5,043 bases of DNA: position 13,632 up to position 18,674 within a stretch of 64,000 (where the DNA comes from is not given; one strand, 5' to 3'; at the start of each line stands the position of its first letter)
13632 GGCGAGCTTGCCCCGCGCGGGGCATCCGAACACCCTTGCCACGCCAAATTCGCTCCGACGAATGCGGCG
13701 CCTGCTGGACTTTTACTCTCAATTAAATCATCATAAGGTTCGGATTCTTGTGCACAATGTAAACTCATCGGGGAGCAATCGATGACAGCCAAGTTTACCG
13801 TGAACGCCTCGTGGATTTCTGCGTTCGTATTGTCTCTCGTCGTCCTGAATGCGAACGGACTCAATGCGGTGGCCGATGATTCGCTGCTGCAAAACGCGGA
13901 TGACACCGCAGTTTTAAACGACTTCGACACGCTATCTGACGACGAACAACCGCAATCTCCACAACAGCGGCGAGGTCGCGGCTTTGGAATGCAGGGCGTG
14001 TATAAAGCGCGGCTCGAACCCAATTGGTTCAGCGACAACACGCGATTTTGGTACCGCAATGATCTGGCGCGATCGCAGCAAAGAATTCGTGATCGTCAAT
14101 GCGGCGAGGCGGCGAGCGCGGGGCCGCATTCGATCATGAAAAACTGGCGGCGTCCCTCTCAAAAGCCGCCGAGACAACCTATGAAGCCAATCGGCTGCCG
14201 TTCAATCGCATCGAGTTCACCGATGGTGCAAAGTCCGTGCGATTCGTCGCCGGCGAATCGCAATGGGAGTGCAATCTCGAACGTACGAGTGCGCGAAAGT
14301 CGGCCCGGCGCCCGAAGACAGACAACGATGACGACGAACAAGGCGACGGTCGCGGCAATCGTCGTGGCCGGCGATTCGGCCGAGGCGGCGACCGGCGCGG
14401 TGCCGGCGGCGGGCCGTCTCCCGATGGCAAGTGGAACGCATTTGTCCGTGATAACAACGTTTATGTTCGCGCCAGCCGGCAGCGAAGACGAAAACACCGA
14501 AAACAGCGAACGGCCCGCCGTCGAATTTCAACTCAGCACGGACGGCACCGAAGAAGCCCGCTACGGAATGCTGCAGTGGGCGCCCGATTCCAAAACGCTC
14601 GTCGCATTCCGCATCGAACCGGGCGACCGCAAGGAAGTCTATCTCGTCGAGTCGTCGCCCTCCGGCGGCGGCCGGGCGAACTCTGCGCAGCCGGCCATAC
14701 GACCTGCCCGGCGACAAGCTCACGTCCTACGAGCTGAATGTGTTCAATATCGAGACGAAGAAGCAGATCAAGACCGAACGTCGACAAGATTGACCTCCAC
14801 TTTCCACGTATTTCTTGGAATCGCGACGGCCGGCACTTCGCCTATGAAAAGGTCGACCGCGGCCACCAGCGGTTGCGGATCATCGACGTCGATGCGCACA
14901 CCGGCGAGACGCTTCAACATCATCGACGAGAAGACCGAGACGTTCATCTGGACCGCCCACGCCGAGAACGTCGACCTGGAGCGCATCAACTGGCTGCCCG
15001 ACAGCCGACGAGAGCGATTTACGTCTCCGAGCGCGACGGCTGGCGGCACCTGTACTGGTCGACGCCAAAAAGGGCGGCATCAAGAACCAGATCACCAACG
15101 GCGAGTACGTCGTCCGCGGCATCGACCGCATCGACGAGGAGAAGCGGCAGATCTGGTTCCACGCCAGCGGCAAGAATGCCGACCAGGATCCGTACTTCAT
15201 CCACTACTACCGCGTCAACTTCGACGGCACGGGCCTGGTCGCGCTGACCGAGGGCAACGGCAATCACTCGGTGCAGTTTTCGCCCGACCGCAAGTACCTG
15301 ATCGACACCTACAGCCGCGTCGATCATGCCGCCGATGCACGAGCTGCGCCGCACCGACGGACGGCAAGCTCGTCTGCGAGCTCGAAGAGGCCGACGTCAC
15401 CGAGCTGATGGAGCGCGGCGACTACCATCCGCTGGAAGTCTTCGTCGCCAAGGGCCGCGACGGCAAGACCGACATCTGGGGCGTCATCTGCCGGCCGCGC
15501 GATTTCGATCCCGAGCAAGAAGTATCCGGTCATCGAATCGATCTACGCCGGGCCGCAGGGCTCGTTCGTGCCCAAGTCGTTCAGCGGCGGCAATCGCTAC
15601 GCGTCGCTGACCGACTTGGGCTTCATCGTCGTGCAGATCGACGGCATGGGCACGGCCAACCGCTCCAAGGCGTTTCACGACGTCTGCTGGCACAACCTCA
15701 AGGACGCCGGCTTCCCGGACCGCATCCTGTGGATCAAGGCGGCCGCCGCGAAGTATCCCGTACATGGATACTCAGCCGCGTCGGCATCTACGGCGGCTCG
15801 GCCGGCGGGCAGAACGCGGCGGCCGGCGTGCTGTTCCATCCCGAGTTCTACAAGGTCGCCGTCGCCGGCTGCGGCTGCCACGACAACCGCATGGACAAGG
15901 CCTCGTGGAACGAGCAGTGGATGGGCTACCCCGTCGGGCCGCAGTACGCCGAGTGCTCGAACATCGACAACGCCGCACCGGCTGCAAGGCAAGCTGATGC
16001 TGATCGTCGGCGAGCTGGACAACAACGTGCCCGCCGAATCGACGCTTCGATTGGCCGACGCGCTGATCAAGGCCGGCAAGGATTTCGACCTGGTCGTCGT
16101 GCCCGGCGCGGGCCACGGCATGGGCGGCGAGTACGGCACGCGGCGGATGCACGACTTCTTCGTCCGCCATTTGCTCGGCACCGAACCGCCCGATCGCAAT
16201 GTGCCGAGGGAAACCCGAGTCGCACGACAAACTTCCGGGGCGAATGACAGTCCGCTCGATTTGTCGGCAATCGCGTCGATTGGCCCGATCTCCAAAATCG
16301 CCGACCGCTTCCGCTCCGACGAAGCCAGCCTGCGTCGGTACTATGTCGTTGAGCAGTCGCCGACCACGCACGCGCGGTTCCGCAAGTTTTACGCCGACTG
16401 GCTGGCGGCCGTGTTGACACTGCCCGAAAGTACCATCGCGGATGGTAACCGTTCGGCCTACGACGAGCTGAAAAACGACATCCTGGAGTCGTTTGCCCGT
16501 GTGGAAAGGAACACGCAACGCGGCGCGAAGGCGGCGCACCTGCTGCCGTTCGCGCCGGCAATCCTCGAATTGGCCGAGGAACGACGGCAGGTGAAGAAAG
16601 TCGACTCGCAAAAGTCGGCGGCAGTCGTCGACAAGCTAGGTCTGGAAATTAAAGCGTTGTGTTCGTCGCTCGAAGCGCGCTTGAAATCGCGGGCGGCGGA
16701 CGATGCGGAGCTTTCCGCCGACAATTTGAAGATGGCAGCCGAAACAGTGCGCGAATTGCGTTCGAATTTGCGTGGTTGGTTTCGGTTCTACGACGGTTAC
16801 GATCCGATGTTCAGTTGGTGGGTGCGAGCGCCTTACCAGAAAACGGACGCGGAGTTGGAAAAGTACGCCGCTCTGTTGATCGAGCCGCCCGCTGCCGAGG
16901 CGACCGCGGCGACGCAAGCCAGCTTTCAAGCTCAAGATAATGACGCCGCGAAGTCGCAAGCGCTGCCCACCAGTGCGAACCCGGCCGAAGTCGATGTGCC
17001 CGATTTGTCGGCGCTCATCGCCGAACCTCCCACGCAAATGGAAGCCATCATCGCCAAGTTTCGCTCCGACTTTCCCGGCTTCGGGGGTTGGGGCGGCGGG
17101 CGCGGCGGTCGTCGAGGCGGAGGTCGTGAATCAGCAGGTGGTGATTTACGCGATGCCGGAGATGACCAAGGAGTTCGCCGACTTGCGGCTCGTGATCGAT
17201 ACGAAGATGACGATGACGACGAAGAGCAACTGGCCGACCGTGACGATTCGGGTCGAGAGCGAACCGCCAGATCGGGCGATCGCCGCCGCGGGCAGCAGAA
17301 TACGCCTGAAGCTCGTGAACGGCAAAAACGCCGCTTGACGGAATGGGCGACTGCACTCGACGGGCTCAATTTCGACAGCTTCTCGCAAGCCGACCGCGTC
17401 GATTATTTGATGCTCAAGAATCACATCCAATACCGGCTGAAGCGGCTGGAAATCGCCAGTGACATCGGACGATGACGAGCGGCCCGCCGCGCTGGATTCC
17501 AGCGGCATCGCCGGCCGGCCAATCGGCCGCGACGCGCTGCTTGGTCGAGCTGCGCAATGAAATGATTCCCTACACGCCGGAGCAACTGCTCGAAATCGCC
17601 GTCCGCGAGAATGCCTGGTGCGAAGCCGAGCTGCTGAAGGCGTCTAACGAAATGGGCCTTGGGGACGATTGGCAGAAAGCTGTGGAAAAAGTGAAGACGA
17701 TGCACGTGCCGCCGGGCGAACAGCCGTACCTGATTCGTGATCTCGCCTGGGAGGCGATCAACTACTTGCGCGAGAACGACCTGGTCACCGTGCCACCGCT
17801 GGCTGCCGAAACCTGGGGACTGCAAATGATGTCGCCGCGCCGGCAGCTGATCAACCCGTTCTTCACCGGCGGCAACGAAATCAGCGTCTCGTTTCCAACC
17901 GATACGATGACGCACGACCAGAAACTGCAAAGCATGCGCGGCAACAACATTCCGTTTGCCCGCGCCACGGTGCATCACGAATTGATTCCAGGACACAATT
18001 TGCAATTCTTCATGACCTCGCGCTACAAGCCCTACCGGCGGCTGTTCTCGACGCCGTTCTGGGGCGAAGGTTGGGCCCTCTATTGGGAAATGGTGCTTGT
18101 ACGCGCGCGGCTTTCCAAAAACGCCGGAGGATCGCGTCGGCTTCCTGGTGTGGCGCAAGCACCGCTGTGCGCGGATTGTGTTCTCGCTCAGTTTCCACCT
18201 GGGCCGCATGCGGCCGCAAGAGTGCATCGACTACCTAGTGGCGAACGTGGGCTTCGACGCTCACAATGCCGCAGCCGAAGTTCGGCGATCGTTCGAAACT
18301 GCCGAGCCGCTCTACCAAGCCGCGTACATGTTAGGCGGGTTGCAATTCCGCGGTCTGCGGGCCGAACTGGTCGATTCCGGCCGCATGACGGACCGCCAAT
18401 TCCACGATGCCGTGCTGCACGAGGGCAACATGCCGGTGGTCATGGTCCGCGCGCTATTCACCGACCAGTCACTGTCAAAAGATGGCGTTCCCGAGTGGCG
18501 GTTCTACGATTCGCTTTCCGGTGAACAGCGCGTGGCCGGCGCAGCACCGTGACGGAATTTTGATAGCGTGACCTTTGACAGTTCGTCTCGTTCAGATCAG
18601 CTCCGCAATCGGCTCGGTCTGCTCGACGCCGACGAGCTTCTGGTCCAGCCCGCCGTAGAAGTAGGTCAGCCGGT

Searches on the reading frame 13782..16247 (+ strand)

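Call 76: search_protein_families(library=pfam, proteins=[window:13782-16247:+], max_evalue=0.001)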
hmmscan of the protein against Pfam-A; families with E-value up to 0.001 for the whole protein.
window:13782-16247:+ (821 aa): 1 family
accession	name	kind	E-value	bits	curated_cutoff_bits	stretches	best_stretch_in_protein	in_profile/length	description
PF00326.27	Peptidase_S9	-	9.5e-12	45.3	22.6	1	665-732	64-139/213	Prolyl oligopeptidase family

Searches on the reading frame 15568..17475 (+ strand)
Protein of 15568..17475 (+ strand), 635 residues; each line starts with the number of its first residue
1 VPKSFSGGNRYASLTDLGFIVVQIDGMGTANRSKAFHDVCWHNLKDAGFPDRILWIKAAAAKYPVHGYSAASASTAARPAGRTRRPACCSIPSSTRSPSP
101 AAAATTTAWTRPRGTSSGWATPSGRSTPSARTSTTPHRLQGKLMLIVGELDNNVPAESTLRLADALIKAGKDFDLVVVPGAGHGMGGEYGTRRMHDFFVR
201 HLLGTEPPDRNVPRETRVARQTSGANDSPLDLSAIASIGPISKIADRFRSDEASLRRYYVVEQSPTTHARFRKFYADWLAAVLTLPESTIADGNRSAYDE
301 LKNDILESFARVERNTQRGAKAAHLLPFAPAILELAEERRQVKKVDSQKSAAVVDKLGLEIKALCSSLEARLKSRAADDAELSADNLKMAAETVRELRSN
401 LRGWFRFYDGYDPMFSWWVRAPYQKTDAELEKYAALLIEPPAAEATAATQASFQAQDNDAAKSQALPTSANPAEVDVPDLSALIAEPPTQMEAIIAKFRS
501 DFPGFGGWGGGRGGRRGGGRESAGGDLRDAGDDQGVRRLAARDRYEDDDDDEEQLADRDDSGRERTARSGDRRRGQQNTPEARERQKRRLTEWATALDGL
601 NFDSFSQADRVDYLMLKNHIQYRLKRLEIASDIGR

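Call 76: search_protein_families(library=pfam, proteins=[window:15568-17475:+], max_evalue=0.001)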
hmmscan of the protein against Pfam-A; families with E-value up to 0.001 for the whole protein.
window:15568-17475:+ (635 aa): 3 families
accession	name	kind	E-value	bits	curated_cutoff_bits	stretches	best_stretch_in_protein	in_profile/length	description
PF00326.27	Peptidase_S9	-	6e-24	85.2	22.6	2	131-202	135-210/213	Prolyl oligopeptidase family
PF08386.16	Abhydrolase_4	-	0.00024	21.6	21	1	117-187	16-77/103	TAP-like protein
PF01738.24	DLH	-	0.00066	19.8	21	0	133-184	136-187/217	Dienelactone hydrolase family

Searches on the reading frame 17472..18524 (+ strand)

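Call 76: search_protein_families(library=pfam, proteins=[window:17472-18524:+], max_evalue=0.001)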
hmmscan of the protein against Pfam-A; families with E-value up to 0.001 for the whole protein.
window:17472-18524:+ (350 aa): 1 family
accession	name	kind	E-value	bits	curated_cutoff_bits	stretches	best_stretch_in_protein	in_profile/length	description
PF05960.17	DUF885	-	1.2e-12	48.7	32.4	1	32-208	228-410/532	Bacterial protein of unknown function (DUF885)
